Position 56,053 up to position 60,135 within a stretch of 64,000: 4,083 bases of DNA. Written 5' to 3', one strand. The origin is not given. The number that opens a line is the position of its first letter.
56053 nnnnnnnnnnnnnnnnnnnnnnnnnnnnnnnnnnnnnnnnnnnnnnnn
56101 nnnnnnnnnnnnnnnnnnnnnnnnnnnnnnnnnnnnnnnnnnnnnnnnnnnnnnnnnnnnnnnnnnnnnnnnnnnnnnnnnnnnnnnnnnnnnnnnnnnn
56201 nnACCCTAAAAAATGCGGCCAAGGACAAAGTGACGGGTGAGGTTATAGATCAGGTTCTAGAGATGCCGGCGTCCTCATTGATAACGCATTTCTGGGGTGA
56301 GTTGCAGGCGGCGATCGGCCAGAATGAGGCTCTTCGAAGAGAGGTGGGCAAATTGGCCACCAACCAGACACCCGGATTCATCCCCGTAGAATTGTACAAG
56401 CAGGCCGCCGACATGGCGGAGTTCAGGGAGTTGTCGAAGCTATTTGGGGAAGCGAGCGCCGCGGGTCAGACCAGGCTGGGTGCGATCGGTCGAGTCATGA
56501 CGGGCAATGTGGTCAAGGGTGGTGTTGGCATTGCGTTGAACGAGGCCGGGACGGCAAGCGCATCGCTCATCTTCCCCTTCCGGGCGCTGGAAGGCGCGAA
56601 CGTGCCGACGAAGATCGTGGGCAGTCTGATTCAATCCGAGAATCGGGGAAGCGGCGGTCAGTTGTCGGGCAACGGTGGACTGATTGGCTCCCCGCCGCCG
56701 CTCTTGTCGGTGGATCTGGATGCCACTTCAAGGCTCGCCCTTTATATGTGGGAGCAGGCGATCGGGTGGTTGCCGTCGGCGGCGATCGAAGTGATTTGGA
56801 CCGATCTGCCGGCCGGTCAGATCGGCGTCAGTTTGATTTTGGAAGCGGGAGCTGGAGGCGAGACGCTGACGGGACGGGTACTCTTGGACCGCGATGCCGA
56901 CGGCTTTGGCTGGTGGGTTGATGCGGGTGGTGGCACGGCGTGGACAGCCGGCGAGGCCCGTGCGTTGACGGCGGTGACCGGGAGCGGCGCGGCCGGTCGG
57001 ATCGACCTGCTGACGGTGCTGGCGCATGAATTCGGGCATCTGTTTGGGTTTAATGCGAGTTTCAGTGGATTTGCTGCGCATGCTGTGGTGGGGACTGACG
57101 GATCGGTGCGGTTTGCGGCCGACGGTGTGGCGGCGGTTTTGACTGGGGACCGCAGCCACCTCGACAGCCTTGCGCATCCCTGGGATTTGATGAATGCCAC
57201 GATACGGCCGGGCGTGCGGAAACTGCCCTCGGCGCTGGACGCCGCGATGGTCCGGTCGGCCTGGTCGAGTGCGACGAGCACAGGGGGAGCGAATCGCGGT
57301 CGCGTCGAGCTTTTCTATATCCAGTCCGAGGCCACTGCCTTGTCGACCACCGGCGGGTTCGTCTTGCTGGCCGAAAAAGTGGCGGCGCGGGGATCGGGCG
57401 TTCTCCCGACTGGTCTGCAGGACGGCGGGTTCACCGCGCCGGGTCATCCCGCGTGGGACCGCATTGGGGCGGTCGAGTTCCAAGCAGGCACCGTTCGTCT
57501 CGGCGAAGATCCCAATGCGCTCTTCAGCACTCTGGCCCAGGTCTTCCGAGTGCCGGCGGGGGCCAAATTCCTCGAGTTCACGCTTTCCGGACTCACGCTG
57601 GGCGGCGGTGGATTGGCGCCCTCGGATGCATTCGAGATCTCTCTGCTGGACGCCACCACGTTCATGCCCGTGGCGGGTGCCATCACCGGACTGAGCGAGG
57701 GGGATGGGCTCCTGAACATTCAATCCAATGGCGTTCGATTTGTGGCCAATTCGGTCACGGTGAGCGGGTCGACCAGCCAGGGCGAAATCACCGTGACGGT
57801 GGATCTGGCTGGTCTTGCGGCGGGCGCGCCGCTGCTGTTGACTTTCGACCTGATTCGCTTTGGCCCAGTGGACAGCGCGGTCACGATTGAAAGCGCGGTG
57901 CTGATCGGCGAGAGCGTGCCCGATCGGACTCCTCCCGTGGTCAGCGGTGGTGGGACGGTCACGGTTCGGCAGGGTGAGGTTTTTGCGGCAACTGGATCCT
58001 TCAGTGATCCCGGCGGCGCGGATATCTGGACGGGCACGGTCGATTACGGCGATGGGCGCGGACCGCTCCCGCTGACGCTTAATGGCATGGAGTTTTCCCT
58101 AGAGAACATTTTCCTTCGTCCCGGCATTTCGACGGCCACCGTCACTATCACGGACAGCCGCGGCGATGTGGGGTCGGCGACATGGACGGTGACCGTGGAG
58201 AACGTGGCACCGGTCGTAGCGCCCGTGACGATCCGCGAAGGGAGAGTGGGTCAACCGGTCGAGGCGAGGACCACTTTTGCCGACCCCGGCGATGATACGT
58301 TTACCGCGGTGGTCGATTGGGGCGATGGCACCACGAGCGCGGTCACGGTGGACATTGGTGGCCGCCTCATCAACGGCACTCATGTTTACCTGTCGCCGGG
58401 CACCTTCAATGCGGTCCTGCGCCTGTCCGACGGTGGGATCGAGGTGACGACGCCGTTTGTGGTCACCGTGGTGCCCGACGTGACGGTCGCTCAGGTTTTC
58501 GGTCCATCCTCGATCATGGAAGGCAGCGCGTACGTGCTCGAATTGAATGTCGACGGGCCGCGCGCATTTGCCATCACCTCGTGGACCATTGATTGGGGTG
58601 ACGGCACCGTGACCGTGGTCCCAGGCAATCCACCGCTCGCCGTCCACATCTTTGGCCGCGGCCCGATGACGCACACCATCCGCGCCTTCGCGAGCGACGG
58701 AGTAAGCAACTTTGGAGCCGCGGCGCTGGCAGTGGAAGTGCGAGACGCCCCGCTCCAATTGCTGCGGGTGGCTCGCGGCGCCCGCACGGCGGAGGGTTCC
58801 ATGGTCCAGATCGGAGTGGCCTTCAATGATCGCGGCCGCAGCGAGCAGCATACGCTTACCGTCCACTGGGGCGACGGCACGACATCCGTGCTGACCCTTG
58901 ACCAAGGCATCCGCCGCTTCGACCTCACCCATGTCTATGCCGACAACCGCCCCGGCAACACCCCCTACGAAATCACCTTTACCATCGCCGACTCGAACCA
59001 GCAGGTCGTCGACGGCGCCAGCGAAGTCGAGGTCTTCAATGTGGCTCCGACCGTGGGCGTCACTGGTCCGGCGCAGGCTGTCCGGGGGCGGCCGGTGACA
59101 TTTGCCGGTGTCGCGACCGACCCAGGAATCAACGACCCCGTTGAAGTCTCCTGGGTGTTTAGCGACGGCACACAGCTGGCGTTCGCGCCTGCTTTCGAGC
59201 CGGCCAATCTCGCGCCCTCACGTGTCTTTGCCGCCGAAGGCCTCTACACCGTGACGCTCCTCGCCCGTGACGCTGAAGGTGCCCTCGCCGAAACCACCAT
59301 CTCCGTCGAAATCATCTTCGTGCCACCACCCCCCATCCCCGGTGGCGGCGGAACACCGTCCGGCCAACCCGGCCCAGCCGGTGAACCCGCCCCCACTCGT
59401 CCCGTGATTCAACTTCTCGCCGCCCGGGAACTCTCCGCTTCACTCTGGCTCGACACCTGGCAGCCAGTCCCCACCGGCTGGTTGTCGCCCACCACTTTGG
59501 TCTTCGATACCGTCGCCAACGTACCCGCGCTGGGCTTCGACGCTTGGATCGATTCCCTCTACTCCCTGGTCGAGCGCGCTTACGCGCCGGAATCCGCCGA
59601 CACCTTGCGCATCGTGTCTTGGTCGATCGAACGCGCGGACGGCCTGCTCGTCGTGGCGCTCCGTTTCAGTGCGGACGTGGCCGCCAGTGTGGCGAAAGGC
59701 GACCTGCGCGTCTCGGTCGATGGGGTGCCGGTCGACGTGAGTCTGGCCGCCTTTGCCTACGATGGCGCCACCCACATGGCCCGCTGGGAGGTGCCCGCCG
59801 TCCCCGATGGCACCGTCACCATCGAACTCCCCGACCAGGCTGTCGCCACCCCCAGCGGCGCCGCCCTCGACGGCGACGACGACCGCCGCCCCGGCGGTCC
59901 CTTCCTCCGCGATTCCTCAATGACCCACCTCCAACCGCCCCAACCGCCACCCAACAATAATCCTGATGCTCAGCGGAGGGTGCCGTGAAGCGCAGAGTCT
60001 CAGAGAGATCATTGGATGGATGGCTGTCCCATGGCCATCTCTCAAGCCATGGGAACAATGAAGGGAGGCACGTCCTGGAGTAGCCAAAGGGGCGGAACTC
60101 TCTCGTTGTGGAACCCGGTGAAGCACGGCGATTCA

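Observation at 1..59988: Two giant paralogs in tandem on the same strand, separated by a 1.7-kb three-gene islet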

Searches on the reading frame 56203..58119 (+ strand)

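Call 7: search_protein_families(library=pfam, proteins=[window:56203-58119:+], max_evalue=0.01)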
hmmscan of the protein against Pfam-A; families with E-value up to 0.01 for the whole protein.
window:56203-58119:+ (639 aa): 1 family
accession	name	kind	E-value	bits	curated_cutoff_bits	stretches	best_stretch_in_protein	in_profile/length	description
PF18911.6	PKD_4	-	0.0015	19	27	1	576-619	2-45/85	PKD domain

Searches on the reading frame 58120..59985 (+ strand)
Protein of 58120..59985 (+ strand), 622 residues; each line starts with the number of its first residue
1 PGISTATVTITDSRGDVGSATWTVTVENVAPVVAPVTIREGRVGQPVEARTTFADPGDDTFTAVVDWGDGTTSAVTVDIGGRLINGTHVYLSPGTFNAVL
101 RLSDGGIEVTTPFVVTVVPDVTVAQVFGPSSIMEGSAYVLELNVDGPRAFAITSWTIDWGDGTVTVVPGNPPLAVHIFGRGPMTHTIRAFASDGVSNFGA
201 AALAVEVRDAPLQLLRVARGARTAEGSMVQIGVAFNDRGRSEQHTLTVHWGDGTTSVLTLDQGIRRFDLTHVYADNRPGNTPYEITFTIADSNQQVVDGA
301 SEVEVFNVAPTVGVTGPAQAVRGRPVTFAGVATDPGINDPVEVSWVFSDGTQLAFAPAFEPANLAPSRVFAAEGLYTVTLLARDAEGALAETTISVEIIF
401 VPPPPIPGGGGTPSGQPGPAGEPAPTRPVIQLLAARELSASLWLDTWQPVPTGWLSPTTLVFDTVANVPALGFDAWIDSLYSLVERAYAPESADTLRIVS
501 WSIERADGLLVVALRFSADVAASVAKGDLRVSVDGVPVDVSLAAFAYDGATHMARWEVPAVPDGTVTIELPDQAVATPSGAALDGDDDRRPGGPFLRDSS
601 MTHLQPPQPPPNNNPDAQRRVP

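Call 7: search_protein_families(library=pfam, proteins=[window:58120-59985:+], max_evalue=0.01)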
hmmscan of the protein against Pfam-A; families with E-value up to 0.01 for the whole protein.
window:58120-59985:+ (622 aa): 2 families
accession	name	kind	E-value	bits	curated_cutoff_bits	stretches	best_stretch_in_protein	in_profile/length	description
PF18911.6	PKD_4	-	2.8e-26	91.8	27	2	307-393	1-80/85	PKD domain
PF00801.26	PKD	-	1.3e-11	44.8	23.5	1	317-393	8-76/80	PKD domain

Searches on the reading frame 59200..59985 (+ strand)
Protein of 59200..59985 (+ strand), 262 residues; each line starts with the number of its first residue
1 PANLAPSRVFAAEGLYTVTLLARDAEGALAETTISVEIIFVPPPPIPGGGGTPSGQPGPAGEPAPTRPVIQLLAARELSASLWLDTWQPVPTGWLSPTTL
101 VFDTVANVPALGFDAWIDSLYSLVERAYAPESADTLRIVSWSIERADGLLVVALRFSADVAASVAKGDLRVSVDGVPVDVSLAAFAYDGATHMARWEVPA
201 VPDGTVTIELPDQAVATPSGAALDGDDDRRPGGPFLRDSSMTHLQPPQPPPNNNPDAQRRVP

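Call 19: search_protein_families(library=ncbifam, proteins=[window:59200-59985:+], max_evalue=0.1)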
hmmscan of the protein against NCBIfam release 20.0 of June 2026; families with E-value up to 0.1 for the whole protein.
window:59200-59985:+ (262 aa): 0 families

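Call 20: search_protein_families(library=pfam, proteins=[window:59200-59985:+], max_evalue=0.1)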
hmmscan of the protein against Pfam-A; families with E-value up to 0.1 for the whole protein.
window:59200-59985:+ (262 aa): 5 families
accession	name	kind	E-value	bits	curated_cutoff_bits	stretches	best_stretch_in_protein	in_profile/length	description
PF18911.6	PKD_4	-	0.0018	18.7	27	1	5-33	51-80/85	PKD domain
PF19331.4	MCCA_BT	-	0.009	16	27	1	162-197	106-141/165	Methylcrotonoyl-CoA carboxylase subunit alpha BT domain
PF18981.6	InlK_D3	-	0.028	14.9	25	1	10-38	46-75/75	Internalin K domain (D3/D4)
PF00801.26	PKD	-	0.034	14.6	23.5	0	8-33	51-76/80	PKD domain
PF19119.5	DUF5803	-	0.091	12.8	25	0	130-214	21-110/196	Family of unknown function (DUF5803)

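Call 84: search_protein_families(library=ncbifam, proteins=[window:59314-59985:+], max_evalue=0.1)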
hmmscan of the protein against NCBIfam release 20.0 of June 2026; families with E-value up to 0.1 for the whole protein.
window:59314-59985:+ (224 aa): 0 families
